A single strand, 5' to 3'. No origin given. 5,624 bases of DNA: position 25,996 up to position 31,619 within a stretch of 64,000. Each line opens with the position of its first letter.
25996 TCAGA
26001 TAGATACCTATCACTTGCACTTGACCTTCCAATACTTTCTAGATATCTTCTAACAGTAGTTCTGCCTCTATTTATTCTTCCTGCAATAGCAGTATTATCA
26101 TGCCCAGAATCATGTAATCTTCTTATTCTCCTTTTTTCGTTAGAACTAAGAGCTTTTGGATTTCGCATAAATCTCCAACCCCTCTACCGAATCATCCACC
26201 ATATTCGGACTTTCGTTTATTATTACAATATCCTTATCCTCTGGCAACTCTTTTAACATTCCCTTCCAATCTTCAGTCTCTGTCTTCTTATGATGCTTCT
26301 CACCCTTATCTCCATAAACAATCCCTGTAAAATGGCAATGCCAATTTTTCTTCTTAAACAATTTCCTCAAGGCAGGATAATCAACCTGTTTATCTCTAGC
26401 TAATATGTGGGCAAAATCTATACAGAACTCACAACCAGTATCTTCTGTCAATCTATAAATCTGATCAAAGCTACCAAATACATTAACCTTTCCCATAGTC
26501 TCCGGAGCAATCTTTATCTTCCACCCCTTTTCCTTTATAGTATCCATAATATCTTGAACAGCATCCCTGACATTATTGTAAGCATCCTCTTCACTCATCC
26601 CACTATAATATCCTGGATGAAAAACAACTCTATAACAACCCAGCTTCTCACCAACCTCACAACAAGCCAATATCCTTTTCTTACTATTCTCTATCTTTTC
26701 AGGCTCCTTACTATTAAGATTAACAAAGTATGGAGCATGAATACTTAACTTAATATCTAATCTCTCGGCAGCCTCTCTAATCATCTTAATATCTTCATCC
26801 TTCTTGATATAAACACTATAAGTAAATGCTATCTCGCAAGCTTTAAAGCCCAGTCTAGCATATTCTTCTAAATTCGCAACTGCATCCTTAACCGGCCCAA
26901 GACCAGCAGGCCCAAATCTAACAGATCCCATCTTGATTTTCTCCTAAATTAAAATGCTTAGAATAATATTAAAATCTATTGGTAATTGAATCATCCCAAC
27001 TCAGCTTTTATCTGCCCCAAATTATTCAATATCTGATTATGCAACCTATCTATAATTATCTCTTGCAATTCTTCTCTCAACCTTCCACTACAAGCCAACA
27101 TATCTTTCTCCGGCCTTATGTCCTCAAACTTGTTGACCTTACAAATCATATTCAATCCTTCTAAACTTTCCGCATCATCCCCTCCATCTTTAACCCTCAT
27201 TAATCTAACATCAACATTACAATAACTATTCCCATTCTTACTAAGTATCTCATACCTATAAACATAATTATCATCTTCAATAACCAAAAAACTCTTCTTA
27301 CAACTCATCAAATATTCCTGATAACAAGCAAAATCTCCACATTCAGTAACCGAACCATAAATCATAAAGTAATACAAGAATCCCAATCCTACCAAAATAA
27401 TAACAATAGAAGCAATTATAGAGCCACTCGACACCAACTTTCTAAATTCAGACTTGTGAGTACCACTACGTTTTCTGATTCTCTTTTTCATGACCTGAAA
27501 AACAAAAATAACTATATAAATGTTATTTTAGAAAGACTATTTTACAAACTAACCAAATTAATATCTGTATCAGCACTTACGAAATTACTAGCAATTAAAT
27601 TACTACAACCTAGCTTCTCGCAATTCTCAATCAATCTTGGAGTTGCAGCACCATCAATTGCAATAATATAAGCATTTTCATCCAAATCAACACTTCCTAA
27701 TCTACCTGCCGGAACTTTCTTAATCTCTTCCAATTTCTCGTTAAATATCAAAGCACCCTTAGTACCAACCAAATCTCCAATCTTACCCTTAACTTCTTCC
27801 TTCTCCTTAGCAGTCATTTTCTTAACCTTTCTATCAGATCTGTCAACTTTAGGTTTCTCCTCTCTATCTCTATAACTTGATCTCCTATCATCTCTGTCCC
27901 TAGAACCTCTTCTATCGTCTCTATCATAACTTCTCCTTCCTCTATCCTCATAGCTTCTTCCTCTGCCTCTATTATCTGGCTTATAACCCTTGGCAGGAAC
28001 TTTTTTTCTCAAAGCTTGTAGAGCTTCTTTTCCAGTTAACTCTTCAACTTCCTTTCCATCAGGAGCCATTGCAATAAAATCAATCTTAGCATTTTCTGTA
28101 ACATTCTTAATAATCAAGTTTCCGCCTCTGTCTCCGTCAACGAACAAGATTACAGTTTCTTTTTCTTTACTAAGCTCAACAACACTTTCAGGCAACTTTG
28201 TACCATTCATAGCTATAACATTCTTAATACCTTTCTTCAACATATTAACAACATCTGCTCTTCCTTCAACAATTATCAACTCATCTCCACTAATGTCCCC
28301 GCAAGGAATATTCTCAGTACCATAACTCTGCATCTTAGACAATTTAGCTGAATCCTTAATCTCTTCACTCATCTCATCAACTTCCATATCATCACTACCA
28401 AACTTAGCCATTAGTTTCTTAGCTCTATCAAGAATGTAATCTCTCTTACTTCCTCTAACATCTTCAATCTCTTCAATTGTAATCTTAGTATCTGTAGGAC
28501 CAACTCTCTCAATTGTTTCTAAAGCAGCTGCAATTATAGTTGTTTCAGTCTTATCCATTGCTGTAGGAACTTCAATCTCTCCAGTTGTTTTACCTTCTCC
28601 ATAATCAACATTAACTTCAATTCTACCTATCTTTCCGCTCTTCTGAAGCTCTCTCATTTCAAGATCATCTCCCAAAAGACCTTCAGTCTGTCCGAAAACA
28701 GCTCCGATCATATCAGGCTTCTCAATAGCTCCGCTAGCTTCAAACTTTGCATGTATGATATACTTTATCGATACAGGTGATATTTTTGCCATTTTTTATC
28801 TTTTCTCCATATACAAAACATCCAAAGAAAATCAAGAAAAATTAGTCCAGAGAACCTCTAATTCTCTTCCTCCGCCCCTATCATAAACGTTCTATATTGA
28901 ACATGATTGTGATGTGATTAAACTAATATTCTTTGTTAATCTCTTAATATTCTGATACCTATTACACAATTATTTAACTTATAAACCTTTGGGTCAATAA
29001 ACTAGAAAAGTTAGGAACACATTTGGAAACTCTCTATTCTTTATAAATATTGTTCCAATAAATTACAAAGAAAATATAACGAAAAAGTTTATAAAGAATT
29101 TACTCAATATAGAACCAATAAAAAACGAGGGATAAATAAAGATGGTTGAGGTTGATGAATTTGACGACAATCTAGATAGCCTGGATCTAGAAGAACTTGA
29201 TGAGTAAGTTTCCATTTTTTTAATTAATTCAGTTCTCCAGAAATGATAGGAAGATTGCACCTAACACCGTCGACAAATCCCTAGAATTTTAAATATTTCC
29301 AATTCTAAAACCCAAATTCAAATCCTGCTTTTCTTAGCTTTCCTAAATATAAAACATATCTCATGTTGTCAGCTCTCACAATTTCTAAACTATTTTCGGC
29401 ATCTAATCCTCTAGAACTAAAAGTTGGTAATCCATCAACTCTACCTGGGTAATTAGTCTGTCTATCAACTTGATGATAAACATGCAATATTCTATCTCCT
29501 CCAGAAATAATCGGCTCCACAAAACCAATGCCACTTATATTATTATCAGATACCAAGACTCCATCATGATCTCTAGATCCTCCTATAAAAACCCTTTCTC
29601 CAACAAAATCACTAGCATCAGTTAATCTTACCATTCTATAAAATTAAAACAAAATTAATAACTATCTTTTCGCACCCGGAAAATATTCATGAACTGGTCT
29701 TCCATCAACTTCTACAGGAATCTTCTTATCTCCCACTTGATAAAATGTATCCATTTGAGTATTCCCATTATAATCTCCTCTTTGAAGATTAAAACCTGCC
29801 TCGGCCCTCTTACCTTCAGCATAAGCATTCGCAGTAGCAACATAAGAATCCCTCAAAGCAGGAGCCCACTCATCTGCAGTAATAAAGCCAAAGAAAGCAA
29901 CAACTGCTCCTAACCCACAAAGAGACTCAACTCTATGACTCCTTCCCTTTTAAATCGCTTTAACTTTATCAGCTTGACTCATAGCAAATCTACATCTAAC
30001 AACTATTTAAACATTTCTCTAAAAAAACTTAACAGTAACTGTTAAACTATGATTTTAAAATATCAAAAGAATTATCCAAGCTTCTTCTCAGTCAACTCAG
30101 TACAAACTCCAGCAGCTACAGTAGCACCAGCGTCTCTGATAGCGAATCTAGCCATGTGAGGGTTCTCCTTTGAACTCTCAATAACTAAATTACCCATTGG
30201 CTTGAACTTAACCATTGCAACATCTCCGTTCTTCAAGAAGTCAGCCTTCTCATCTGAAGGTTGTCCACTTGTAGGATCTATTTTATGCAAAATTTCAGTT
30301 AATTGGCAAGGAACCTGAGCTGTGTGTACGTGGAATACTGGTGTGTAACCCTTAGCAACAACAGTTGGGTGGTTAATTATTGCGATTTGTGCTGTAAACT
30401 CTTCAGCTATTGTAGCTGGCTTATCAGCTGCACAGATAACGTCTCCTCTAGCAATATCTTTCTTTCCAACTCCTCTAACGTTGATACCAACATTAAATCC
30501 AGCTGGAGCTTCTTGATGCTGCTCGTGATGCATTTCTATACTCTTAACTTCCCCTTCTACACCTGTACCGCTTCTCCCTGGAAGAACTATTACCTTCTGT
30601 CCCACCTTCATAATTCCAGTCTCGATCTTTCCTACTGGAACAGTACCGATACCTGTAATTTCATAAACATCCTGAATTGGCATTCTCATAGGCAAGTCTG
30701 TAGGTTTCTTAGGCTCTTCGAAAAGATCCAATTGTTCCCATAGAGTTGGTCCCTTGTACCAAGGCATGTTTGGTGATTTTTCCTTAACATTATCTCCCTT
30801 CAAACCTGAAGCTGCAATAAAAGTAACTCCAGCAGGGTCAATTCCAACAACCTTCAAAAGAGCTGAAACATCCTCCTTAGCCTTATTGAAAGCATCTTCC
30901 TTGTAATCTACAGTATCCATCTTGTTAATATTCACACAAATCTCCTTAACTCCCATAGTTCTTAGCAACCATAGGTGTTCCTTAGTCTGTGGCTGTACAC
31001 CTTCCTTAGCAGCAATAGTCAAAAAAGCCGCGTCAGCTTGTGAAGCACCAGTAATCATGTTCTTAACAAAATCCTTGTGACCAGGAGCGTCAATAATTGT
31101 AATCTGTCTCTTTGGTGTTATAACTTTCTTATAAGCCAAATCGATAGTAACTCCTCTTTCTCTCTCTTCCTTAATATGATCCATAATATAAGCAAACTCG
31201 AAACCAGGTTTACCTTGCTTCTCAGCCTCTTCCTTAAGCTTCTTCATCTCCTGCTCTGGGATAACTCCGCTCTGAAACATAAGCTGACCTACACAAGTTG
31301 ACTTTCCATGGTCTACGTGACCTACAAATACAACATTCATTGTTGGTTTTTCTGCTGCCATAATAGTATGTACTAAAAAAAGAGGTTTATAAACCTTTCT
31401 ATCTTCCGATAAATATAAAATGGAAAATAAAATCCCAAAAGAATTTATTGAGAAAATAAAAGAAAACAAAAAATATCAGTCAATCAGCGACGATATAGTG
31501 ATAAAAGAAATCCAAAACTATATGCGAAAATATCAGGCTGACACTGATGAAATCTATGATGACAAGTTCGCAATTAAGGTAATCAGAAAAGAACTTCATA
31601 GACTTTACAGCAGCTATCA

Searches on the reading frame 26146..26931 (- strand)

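Call 48: search_protein_families(library=pfam, proteins=[window:26146-26931:-], max_evalue=0.001)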
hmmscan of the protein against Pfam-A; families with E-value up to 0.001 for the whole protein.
window:26146-26931:- (261 aa): 1 family
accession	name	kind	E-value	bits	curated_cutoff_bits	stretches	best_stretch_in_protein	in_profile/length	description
PF01261.30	AP_endonuc_2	-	6.6e-30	105.1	31.1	1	22-253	2-244/249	Xylose isomerase-like TIM barrel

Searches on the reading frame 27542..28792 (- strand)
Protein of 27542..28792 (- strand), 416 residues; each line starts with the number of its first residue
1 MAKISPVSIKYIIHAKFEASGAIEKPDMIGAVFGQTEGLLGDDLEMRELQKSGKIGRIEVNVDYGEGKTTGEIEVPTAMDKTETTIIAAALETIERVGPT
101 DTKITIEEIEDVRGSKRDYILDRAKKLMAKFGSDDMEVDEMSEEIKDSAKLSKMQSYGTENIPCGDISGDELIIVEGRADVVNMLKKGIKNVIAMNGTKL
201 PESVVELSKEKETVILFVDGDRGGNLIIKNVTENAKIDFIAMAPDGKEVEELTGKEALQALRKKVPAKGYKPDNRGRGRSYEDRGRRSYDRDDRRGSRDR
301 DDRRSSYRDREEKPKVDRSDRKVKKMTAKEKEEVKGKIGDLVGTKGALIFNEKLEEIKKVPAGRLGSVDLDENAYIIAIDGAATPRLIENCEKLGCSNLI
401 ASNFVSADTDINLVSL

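Call 7: search_protein_families(library=pfam, proteins=[window:27542-28792:-], max_evalue=0.001)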
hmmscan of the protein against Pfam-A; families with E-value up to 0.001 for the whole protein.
window:27542-28792:- (416 aa): 3 families
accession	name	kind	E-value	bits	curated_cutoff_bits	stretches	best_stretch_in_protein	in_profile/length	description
PF13662.12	Toprim_4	-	2.7e-11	44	25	1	170-233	1-72/85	Toprim domain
PF13155.12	Toprim_2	-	3.1e-09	37.5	22.1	1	173-251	1-86/88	Toprim-like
PF01751.28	Toprim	-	9.7e-08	32.5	23.1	1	171-238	1-82/96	Toprim domain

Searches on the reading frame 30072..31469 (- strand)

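Call 7: search_protein_families(library=pfam, proteins=[window:30072-31469:-], max_evalue=0.001)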
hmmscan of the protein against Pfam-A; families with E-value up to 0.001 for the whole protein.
window:30072-31469:- (465 aa): 5 families
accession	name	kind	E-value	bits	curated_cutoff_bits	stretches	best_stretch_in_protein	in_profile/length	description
PF00009.33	GTP_EFTU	-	2e-54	184.5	26.5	1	41-230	1-177/188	Elongation factor Tu GTP binding domain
PF22594.2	GTP-eEF1A_C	-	1.2e-31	109.5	27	1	357-457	1-101/101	GTP-eEF1A C-terminal domain-like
PF03143.23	GTP_EFTU_D3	-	6.9e-25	87.8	27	1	353-459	3-105/106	Elongation factor Tu C-terminal domain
PF03144.31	GTP_EFTU_D2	-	1.3e-17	64.4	30.3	1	275-346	1-73/73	Elongation factor Tu domain 2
PF01926.29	MMR_HSR1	-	2.2e-05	24.9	21.9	0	102-171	27-102/113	50S ribosome-binding GTPase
